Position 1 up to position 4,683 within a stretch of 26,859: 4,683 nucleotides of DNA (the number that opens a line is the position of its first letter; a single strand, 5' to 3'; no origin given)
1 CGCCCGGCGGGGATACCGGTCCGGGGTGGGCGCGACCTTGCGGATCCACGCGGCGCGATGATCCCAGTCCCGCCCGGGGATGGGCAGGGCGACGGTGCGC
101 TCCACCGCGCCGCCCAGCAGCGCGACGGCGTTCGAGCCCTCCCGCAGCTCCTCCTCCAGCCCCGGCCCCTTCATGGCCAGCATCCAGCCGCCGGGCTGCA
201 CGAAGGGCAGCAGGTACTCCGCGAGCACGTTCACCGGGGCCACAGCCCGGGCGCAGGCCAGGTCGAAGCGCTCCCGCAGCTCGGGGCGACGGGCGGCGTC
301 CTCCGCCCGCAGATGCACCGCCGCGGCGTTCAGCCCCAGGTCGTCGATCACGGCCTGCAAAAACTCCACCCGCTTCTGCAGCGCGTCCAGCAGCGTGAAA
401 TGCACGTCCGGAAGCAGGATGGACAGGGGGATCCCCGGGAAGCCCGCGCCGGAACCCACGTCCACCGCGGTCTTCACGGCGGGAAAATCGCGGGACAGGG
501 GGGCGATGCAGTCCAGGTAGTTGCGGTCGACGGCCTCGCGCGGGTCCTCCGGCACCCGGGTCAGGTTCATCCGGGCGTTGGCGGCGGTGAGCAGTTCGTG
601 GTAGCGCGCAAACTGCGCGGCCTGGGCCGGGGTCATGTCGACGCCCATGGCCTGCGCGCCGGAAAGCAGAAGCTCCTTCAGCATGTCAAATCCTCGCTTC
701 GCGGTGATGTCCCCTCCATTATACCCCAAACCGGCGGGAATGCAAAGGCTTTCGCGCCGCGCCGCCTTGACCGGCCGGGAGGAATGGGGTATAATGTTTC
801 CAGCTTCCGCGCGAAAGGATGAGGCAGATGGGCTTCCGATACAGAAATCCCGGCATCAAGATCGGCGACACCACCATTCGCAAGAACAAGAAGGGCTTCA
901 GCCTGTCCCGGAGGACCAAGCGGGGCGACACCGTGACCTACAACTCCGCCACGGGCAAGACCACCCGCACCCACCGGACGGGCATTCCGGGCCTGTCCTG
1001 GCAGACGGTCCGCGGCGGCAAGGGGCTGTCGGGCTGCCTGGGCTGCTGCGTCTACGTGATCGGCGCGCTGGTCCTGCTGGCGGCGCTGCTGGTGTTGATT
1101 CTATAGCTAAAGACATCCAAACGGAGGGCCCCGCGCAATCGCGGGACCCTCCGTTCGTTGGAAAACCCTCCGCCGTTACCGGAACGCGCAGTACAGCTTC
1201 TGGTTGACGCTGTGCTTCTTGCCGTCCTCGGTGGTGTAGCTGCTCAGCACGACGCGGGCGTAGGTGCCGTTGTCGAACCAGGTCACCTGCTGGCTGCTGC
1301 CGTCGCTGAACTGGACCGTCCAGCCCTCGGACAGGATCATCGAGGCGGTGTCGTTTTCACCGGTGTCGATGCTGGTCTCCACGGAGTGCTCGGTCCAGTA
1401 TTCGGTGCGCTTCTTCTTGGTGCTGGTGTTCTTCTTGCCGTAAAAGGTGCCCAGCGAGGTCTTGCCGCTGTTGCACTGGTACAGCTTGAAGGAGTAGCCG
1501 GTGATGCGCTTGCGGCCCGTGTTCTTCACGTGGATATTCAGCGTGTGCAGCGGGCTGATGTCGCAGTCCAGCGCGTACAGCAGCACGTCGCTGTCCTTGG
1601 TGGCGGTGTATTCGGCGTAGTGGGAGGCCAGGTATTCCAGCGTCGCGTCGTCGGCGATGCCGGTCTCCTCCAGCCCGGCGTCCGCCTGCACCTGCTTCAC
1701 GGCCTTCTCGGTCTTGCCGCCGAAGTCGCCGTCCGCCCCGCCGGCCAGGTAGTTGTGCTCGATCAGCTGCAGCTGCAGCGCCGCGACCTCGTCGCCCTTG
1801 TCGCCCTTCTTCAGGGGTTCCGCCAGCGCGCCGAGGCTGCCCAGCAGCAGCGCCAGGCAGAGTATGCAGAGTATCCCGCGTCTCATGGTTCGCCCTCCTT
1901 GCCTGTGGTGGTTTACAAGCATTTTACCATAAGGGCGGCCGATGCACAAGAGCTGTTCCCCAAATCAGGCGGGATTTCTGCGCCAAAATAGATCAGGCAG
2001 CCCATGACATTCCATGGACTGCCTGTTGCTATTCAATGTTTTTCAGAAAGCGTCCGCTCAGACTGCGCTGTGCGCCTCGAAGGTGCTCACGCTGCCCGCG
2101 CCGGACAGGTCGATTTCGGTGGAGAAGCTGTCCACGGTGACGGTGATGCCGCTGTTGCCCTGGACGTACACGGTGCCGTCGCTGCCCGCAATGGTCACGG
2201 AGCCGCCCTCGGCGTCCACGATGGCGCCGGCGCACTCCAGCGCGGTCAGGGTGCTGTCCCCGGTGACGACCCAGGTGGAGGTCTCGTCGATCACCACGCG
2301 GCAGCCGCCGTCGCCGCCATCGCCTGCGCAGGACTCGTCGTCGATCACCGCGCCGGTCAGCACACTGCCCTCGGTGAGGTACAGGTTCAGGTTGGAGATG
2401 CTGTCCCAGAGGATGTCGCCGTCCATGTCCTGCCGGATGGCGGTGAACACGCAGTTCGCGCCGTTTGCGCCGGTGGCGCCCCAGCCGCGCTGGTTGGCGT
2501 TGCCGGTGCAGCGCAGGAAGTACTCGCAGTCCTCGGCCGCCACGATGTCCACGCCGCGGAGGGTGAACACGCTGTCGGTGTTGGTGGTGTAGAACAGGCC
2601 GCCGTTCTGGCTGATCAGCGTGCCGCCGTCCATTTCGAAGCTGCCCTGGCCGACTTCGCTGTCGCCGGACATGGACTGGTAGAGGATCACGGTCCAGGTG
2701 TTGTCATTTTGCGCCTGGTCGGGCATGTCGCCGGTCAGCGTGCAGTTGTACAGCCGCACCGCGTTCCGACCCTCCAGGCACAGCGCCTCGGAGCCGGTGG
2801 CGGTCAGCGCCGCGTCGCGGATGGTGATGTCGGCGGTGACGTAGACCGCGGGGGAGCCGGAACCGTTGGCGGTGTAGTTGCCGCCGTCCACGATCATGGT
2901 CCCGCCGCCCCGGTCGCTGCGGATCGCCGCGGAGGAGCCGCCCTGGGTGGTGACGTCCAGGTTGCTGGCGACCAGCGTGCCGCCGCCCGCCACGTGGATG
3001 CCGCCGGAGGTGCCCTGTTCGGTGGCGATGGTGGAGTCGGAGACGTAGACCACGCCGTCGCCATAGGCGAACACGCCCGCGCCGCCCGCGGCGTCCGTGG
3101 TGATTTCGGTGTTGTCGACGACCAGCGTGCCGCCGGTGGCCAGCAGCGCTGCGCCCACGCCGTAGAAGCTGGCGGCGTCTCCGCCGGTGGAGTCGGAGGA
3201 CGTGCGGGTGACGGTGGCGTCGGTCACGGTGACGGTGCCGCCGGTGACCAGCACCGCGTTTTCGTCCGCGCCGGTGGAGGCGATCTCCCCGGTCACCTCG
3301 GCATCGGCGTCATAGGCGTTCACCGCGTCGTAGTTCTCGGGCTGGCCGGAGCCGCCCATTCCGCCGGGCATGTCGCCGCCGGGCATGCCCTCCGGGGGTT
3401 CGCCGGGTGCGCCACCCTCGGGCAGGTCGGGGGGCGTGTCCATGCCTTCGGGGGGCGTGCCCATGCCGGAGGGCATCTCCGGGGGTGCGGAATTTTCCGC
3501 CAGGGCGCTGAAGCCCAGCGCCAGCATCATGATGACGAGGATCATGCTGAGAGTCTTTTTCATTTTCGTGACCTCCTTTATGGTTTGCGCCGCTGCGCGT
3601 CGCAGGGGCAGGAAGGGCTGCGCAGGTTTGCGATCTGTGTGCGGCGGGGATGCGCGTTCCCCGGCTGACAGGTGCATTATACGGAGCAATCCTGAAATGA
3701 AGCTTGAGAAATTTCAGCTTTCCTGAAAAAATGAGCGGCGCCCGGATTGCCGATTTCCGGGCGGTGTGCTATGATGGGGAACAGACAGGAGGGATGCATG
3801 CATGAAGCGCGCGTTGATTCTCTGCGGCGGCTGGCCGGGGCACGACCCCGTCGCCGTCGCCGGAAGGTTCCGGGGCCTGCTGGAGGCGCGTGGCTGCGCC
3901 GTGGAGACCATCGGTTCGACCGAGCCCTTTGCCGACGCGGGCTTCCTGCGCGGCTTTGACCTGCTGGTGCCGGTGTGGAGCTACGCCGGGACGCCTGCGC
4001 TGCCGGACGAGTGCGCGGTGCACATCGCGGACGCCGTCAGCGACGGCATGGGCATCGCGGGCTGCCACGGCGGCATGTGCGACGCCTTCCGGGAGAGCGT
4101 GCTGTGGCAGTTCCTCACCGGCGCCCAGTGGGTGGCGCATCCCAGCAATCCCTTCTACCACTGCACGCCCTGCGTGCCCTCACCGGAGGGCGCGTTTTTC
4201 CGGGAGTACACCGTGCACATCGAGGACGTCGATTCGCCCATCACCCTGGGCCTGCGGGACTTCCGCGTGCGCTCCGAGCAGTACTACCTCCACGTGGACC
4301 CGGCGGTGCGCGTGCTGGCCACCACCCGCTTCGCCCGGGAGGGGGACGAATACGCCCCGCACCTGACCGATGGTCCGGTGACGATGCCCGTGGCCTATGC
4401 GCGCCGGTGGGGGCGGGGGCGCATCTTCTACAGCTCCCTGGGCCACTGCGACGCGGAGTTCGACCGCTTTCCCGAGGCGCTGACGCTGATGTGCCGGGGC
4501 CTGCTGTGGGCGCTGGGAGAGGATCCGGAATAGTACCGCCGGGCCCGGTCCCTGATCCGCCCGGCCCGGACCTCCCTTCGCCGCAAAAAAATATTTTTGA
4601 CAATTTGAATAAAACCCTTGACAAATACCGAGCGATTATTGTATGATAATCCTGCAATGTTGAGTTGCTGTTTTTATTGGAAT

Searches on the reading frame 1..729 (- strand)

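Call 14: search_protein_families(library=pfam, proteins=[window:1-729:-], max_evalue=0.001)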
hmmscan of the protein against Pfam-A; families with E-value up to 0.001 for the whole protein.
window:1-729:- (243 aa): 4 families
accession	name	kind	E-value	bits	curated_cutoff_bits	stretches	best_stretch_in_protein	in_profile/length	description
PF02527.21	GidB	-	2.7e-43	147.9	27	1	37-214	2-175/184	rRNA small subunit methyltransferase G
PF13847.12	Methyltransf_31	-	4.8e-05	23.5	27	0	87-164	6-84/145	Methyltransferase domain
PF13649.12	Methyltransf_25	-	6.7e-05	24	27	0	89-161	2-71/97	Methyltransferase domain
PF08242.18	Methyltransf_12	-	0.00019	22.5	30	0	89-163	1-74/98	Methyltransferase domain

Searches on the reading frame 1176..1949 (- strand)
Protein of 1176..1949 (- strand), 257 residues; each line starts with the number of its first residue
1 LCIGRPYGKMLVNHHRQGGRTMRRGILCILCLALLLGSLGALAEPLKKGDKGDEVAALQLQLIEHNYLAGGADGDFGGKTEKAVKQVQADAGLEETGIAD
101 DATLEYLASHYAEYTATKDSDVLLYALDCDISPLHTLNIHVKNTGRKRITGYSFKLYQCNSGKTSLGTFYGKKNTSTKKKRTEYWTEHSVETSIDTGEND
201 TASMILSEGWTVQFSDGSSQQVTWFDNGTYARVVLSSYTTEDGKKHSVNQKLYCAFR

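Call 14: search_protein_families(library=pfam, proteins=[window:1176-1949:-], max_evalue=0.001)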
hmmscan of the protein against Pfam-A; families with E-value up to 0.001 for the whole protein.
window:1176-1949:- (257 aa): 1 family
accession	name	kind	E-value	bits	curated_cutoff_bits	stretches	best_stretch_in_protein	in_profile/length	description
PF01471.23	PG_binding_1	-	5.7e-16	58.9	23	1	52-105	2-55/57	Putative peptidoglycan binding domain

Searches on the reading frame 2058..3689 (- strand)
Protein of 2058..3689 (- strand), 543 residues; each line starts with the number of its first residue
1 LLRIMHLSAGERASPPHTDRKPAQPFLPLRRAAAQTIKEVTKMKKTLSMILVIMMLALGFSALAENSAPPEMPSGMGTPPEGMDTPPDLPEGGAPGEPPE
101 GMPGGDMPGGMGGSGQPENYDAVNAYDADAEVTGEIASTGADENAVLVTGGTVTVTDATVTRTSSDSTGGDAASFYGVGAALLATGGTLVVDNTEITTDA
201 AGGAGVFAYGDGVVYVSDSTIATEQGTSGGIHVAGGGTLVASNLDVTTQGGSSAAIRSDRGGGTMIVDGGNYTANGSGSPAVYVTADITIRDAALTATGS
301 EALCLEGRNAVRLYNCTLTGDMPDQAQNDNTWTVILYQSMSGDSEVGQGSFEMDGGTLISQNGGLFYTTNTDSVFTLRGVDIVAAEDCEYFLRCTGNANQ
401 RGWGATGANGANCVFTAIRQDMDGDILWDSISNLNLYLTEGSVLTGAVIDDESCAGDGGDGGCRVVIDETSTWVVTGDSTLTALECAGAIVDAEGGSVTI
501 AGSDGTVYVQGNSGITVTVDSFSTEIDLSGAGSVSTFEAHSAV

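Call 14: search_protein_families(library=pfam, proteins=[window:2058-3689:-], max_evalue=0.001)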
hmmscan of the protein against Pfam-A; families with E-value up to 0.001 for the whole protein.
window:2058-3689:- (543 aa): 1 family
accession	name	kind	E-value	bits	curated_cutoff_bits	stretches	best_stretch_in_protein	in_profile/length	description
PF13229.12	Beta_helix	-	1.9e-06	28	25.9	1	146-317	3-157/158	Right handed beta helix region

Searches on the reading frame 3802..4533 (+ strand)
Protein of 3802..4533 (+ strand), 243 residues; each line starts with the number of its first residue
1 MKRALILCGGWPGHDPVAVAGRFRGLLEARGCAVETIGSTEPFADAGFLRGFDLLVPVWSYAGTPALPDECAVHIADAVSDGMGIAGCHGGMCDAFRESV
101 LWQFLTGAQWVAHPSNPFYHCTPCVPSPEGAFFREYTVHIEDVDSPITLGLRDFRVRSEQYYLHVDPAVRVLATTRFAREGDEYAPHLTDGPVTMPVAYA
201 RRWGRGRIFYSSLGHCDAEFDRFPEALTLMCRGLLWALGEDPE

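Call 14: search_protein_families(library=pfam, proteins=[window:3802-4533:+], max_evalue=0.001)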
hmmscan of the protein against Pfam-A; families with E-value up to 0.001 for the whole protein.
window:3802-4533:+ (243 aa): 1 family
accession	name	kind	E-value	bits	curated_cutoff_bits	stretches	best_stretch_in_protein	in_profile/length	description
PF06283.17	ThuA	-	3.3e-39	135.7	33.4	1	3-237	1-209/209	Trehalose utilisation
